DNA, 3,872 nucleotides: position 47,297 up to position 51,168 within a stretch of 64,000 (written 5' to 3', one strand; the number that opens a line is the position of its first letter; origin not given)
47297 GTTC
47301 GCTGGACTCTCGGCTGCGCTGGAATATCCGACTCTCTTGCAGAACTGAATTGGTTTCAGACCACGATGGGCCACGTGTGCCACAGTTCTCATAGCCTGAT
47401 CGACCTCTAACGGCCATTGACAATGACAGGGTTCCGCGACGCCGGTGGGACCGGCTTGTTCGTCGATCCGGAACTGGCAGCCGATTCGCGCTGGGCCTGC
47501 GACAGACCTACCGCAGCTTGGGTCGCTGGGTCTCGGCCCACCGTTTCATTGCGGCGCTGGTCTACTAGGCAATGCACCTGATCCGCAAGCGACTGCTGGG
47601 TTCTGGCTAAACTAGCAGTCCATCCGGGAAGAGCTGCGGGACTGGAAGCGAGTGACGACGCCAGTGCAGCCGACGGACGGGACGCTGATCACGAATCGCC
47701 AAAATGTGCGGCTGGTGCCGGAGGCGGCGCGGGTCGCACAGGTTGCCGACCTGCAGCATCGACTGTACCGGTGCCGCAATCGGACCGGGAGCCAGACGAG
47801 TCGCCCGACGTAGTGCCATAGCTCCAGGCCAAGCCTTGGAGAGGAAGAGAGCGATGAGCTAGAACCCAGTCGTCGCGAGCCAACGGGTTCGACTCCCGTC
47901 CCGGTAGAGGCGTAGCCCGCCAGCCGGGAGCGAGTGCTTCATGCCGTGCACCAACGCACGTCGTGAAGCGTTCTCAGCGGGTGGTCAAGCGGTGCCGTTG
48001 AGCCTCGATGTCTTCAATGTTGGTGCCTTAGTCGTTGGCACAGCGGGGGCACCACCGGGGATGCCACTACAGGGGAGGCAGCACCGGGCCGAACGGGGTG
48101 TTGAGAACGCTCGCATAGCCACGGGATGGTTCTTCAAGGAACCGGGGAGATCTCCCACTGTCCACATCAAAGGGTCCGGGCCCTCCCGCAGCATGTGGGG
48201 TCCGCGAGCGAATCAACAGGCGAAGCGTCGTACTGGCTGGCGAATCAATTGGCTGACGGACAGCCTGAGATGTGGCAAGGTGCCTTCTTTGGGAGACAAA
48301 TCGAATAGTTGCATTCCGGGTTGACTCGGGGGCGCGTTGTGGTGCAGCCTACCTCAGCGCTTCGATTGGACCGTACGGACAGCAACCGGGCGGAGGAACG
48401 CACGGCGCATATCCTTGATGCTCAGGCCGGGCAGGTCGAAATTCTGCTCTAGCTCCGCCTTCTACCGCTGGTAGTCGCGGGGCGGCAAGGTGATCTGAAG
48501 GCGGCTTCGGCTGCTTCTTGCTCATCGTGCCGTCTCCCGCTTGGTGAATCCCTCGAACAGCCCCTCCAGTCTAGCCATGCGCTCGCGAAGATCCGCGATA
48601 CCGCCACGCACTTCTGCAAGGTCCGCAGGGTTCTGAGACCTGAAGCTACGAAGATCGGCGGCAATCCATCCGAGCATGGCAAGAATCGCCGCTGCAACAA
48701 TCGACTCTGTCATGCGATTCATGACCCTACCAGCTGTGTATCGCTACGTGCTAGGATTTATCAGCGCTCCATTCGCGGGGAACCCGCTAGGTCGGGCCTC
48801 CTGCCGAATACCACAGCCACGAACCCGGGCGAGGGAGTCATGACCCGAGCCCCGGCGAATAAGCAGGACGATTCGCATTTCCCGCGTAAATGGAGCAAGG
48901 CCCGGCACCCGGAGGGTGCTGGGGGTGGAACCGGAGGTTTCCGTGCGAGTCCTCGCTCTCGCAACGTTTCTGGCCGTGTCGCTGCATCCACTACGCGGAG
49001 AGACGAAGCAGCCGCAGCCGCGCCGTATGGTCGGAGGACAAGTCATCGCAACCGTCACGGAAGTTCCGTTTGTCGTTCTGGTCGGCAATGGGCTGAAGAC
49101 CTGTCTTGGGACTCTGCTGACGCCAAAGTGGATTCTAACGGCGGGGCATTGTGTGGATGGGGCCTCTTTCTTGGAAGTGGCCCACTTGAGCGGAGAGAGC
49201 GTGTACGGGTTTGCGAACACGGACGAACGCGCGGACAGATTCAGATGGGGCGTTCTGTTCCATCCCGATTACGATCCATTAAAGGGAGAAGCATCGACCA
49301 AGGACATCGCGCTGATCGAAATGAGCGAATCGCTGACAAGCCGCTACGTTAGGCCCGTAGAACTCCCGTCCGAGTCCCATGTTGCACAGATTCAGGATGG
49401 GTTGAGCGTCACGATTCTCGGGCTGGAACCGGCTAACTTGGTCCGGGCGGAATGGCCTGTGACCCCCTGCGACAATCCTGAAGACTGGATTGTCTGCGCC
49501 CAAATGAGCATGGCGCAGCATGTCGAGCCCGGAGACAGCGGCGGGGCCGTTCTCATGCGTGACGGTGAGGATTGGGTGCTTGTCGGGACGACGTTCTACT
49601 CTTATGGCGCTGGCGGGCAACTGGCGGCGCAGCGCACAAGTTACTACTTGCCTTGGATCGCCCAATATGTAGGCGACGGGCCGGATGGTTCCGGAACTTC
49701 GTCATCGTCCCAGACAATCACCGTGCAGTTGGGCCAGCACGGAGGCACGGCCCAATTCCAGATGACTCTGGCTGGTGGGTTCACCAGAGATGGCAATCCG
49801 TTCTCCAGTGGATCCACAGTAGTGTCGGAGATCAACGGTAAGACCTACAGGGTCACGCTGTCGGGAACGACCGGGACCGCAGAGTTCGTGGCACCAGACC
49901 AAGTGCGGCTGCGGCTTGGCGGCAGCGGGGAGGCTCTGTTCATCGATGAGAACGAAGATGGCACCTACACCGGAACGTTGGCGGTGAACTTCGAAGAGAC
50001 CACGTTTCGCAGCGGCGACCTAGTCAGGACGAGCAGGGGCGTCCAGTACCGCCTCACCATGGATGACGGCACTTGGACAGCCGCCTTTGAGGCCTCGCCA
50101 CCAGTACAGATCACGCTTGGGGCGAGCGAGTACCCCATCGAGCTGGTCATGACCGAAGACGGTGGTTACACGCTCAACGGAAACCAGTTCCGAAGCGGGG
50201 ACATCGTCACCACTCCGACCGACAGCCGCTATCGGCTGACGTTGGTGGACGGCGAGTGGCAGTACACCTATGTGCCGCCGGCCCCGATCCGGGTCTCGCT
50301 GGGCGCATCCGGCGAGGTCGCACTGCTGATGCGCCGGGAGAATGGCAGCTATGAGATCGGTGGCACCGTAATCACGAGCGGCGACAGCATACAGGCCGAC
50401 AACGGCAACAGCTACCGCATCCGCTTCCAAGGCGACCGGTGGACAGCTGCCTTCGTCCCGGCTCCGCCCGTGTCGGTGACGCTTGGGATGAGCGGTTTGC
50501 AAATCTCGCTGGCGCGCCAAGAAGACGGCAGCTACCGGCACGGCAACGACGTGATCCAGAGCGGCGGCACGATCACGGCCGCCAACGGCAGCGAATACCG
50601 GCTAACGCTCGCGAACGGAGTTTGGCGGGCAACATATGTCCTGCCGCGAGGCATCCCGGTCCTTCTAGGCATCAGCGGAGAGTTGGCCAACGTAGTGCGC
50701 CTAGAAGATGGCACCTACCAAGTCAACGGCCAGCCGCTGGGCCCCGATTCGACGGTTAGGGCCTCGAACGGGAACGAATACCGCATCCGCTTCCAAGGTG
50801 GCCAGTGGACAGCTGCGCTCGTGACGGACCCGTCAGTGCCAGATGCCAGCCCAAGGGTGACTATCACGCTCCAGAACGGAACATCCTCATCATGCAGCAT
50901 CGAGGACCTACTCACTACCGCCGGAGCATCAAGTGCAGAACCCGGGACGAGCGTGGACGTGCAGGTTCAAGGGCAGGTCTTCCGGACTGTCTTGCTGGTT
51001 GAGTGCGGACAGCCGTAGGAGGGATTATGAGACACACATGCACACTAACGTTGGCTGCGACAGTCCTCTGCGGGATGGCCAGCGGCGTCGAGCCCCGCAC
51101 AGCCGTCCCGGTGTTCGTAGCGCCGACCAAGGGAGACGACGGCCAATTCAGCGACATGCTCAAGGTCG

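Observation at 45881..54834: Accessory island built around two diverged EEP-nuclease modules plus two unrelated serine proteases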

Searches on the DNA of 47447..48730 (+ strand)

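Call 76: search_dna_similar(query=window:47447-48730:+, collection=plasmids, mode=distant, max_rows=12, max_evalue=0.001)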
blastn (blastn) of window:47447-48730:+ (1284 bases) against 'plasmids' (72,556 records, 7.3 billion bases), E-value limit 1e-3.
Records with a match: 37; places in all: 46; records where one place covers at least 80% of the query: 0.
Best place of each record, by identity: 60-80% 37.
By first word of the organism name: Bradyrhizobium 19; Rhizobium 14; Methylocystis 2; Mesorhizobium 2.
By predicted mobility (MOB-suite, as given by PLSDB): conjugative 27; non-mobilizable 9; mobilizable 1.
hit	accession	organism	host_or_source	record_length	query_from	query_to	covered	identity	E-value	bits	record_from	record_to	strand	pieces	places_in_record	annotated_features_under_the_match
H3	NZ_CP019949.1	Methylocystis bryophila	-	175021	379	706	26%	69.8%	6e-24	120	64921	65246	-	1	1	none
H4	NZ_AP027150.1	Methylocystis bryophila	-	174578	379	706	26%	69.8%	6e-24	120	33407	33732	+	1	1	none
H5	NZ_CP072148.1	Rhizobium sp. K1/93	Himalayan blackberry,cell culture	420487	393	713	25%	70.9%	5e-25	124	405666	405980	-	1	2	none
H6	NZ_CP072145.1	Rhizobium sp. L51/94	Blueberry,cell culture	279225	393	713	25%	70.9%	5e-25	124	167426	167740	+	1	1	none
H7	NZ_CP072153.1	Rhizobium sp. K15/93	Himalayan blackberry,cell culture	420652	393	713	25%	70.9%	5e-25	124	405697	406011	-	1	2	none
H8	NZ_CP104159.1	Rhizobium sp. CB3060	Leucaena leucocephala,cell culture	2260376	415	713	23%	72.0%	2e-29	139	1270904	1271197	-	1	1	record has no annotation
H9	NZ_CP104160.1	Rhizobium sp. CB3060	Leucaena leucocephala,cell culture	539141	415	713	23%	72.0%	2e-29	139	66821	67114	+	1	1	none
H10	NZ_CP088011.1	Rhizobium sp. T136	Melilotus albus,Cell culture,root nodule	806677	414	713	23%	71.5%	2e-22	115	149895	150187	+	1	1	none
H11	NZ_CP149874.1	Rhizobium sp. T1473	-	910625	414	713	23%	71.5%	2e-22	115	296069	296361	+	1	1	none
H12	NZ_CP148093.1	Rhizobium sp. T1470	Medicago sativa,cell culture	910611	414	713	23%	71.5%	2e-22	115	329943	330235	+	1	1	none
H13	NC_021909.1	Rhizobium etli bv. mimosae str. Mim1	Mimosa affinis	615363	415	713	23%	71.1%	1e-25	125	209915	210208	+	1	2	none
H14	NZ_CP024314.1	Rhizobium sp. NXC24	Phaseolus vulgaris,cell culture,plant ...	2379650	415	713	23%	70.7%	6e-24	121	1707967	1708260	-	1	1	record has no annotation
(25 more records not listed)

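Call 77: get_annotated_region(hit=H13, flank=3000)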
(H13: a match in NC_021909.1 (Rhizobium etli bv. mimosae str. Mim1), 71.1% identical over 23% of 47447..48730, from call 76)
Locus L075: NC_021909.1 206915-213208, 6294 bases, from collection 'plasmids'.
description: Rhizobium etli bv. mimosae str. Mim1 plasmid pRetMIM1e, complete sequence
organism: Rhizobium etli bv. mimosae str. Mim1 (NCBI taxid 1328306)
taxonomy: Bacteria; Pseudomonadota; Alphaproteobacteria; Hyphomicrobiales; Rhizobiaceae; Rhizobium; Rhizobium etli; Rhizobium etli bv. mimosae str. Mim1
host: -; source: Mimosa affinis; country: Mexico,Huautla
typing (MOB-suite, as given by PLSDB): conjugative; relaxase MOBP; mating-pair formation MPF_T
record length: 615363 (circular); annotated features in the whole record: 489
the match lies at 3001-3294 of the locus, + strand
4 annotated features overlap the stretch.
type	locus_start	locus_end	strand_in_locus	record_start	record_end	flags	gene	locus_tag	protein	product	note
CDS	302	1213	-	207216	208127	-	gcvA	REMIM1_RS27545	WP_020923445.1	transcriptional regulator GcvA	GO:0006355 - regulation of DNA-templated transcription [Evidence IEA]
CDS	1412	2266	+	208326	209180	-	-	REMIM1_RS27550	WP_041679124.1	EamA family transporter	-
CDS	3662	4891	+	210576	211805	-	ltrA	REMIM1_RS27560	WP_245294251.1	group II intron reverse transcriptase/maturase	GO:0000373 - Group II intron splicing [Evidence IEA]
CDS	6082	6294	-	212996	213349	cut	tnpB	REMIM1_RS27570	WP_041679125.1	IS66 family insertion sequence element accessory protein TnpB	-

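Call 78: search_rna_families(source=L075, threshold=gathering)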
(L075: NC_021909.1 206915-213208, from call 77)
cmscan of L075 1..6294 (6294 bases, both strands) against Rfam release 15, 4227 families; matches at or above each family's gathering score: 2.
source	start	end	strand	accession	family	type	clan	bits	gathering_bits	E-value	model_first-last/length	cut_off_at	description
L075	3030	3247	+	RF02005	group-II-D1D4-6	Intron;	CL00102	129.2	49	2.1e-37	1-225/225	no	Group II catalytic intron D1-D4-6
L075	4908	4982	+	RF00029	Intron_gpII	Intron;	-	45.7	40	8.8e-07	1-77/77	no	Group II catalytic intron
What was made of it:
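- On Functional group II intron: The complete R. etli relative has both (calls 77, 78).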

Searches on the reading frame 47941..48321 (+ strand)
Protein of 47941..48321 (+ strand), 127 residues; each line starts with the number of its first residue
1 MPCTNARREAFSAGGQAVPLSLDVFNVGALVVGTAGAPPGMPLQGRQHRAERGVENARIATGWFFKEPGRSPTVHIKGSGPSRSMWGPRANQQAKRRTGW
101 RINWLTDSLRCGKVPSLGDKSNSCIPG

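Call 75: search_protein_families(library=pfam, proteins=[window:47941-48321:+], max_evalue=1)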
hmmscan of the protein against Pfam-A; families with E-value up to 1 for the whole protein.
window:47941-48321:+ (127 aa): 0 families
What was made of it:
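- On Functional group II intron: No Pfam hit for ORFs in 47941-48700 (call 75).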

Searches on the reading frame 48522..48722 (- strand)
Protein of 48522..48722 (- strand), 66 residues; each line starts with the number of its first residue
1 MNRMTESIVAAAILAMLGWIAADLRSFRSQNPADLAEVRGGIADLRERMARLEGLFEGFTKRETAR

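Call 4: search_protein_families(library=pfam, proteins=[window:48522-48722:-], max_evalue=0.01)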
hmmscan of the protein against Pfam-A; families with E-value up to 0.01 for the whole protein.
window:48522-48722:- (66 aa): 0 families

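Call 11: search_protein_families(library=padloc, proteins=[window:48522-48722:-], max_evalue=0.1)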
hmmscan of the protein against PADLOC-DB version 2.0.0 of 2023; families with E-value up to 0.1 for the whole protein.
window:48522-48722:- (66 aa): 0 families

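Call 12: search_protein_families(library=ncbifam, proteins=[window:48522-48722:-], max_evalue=0.1)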
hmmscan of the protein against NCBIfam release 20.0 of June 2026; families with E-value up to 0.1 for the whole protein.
window:48522-48722:- (66 aa): 0 families

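Call 13: search_protein_families(library=phrogs, proteins=[window:48522-48722:-], max_evalue=0.1)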
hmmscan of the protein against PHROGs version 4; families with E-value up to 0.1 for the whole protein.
window:48522-48722:- (66 aa): 1 family
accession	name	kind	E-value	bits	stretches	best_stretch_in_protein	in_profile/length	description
phrog_118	-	connector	0.011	16.7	1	32-65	37-70/76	head-tail adaptor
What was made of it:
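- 48522..48722 (-): 66-aa ORF with an N-terminal hydrophobic segment and a coiled coil; uncertain gene. It overlaps by 4 nt the start of a 58-aa ORF at 48349-48525(-). No family hit (calls 4, 11-13).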

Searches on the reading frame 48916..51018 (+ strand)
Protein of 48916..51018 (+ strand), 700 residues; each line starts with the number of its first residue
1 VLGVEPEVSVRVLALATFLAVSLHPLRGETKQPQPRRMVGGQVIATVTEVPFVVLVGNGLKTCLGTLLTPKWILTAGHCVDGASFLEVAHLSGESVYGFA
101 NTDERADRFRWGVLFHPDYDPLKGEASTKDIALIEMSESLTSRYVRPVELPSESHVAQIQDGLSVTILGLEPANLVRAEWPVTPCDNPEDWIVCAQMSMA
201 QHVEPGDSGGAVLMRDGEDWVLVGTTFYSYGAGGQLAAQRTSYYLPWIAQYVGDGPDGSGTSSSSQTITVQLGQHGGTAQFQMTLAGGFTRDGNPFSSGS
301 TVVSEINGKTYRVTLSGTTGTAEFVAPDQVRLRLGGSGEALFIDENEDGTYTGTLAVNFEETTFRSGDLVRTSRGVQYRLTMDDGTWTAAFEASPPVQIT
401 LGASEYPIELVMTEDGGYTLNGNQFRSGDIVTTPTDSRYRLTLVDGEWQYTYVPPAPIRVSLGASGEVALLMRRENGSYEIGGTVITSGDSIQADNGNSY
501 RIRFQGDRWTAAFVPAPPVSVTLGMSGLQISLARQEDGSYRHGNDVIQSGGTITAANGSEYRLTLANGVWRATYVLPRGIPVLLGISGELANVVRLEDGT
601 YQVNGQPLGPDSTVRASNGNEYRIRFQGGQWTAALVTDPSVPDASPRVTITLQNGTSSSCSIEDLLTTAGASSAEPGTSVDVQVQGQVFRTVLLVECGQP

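Call 4: search_protein_families(library=pfam, proteins=[window:48916-51018:+], max_evalue=0.01)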
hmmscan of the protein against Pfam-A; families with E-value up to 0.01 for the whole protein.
window:48916-51018:+ (700 aa): 2 families
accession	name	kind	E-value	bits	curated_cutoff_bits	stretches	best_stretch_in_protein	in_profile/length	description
PF00089.32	Trypsin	-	3.5e-22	79.8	20.6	1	45-248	7-220/220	Trypsin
PF13365.12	Trypsin_2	-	3e-05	25.2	27.6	1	65-218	3-140/144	Trypsin-like peptidase domain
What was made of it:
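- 48916..51018 (+): Trypsin-like (S1A) protease with a hydrophobic N-terminus and about six 61-aa C-terminal repeats; probably secreted. PF00089 at 3.5e-22 (call 4).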

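Call 11: search_protein_families(library=padloc, proteins=[window:48916-51018:+], max_evalue=0.1)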
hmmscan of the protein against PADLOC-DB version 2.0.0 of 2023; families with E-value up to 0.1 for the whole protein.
window:48916-51018:+ (700 aa): 1 family
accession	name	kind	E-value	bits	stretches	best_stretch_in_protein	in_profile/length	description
PDLC03855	LmuA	-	0.045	11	0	65-140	19-84/425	-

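Call 12: search_protein_families(library=ncbifam, proteins=[window:48916-51018:+], max_evalue=0.1)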
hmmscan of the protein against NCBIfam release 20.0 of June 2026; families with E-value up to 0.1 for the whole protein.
window:48916-51018:+ (700 aa): 1 family
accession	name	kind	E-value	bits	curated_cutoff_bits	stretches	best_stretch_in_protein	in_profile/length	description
NF038114.1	rightmost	domain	0.0051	17.2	35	1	604-660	51-108/113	PxKF domain-containing protein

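Call 13: search_protein_families(library=phrogs, proteins=[window:48916-51018:+], max_evalue=0.1)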
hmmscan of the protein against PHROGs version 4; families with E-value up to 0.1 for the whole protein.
window:48916-51018:+ (700 aa): 1 family
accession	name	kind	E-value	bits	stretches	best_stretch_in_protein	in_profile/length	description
phrog_2991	-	unknown function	0.036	15.3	0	372-390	21-39/79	-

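Call 95: search_solved_structures(query=window:48916-51015:+, max_evalue=0.01)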
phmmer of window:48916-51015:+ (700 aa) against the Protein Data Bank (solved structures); distinct sequences matched with E-value up to 0.01: 275 (the best 60 are shown).
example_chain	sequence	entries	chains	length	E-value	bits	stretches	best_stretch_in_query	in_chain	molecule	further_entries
5gvt_A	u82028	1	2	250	1.5e-11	46.4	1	58-251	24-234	Plasma kallikrein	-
6a8o_A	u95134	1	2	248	1.6e-11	46.4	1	58-250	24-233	Plasma kallikrein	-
3dfj_A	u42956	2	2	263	6e-09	37.9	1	48-169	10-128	Prostasin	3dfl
3gyl_B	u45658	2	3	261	6e-09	37.9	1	48-169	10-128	Prostasin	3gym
3e0n_B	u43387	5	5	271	6.5e-09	37.8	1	49-169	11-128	Prostasin heavy chain | Prostasin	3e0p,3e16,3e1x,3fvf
8a3q_A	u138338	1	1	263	1.5e-08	36.6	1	61-252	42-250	Plasma kallikrein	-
10lr_A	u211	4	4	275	1.6e-08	36.5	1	61-252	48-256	Plasma kallikrein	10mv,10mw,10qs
5tjx_A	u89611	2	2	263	2e-08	36.1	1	61-252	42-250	Plasma kallikrein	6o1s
10kz_A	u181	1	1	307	2.4e-08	35.9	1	60-252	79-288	Plasma kallikrein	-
2anw_A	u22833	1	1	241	2.5e-08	35.9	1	62-250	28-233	plasma kallikrein, light chain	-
5f8t_A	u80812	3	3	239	3.3e-08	35.4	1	62-249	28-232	Plasma kallikrein light chain | Plasma kallikrein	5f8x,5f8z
2any_A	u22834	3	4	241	3.4e-08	35.4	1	62-250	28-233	plasma kallikrein, light chain | Plasma kallikrein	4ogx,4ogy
9vwt_A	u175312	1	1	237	3.6e-08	35.3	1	62-249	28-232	Plasma kallikrein light chain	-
7n7x_AAA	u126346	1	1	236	5.1e-08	34.8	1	62-248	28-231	Plasma kallikrein light chain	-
2zgc_A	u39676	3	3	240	7.5e-08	34.3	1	39-165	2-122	Granzyme M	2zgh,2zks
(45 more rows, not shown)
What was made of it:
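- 48916..51018 (+): Best PDB matches are kallikrein and prostasin (call 95).
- On Peptidase S1 (chymotrypsin/trypsin, PF00089): Best PDB hits are kallikrein and prostasin at 1.5e-11 (call 95).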
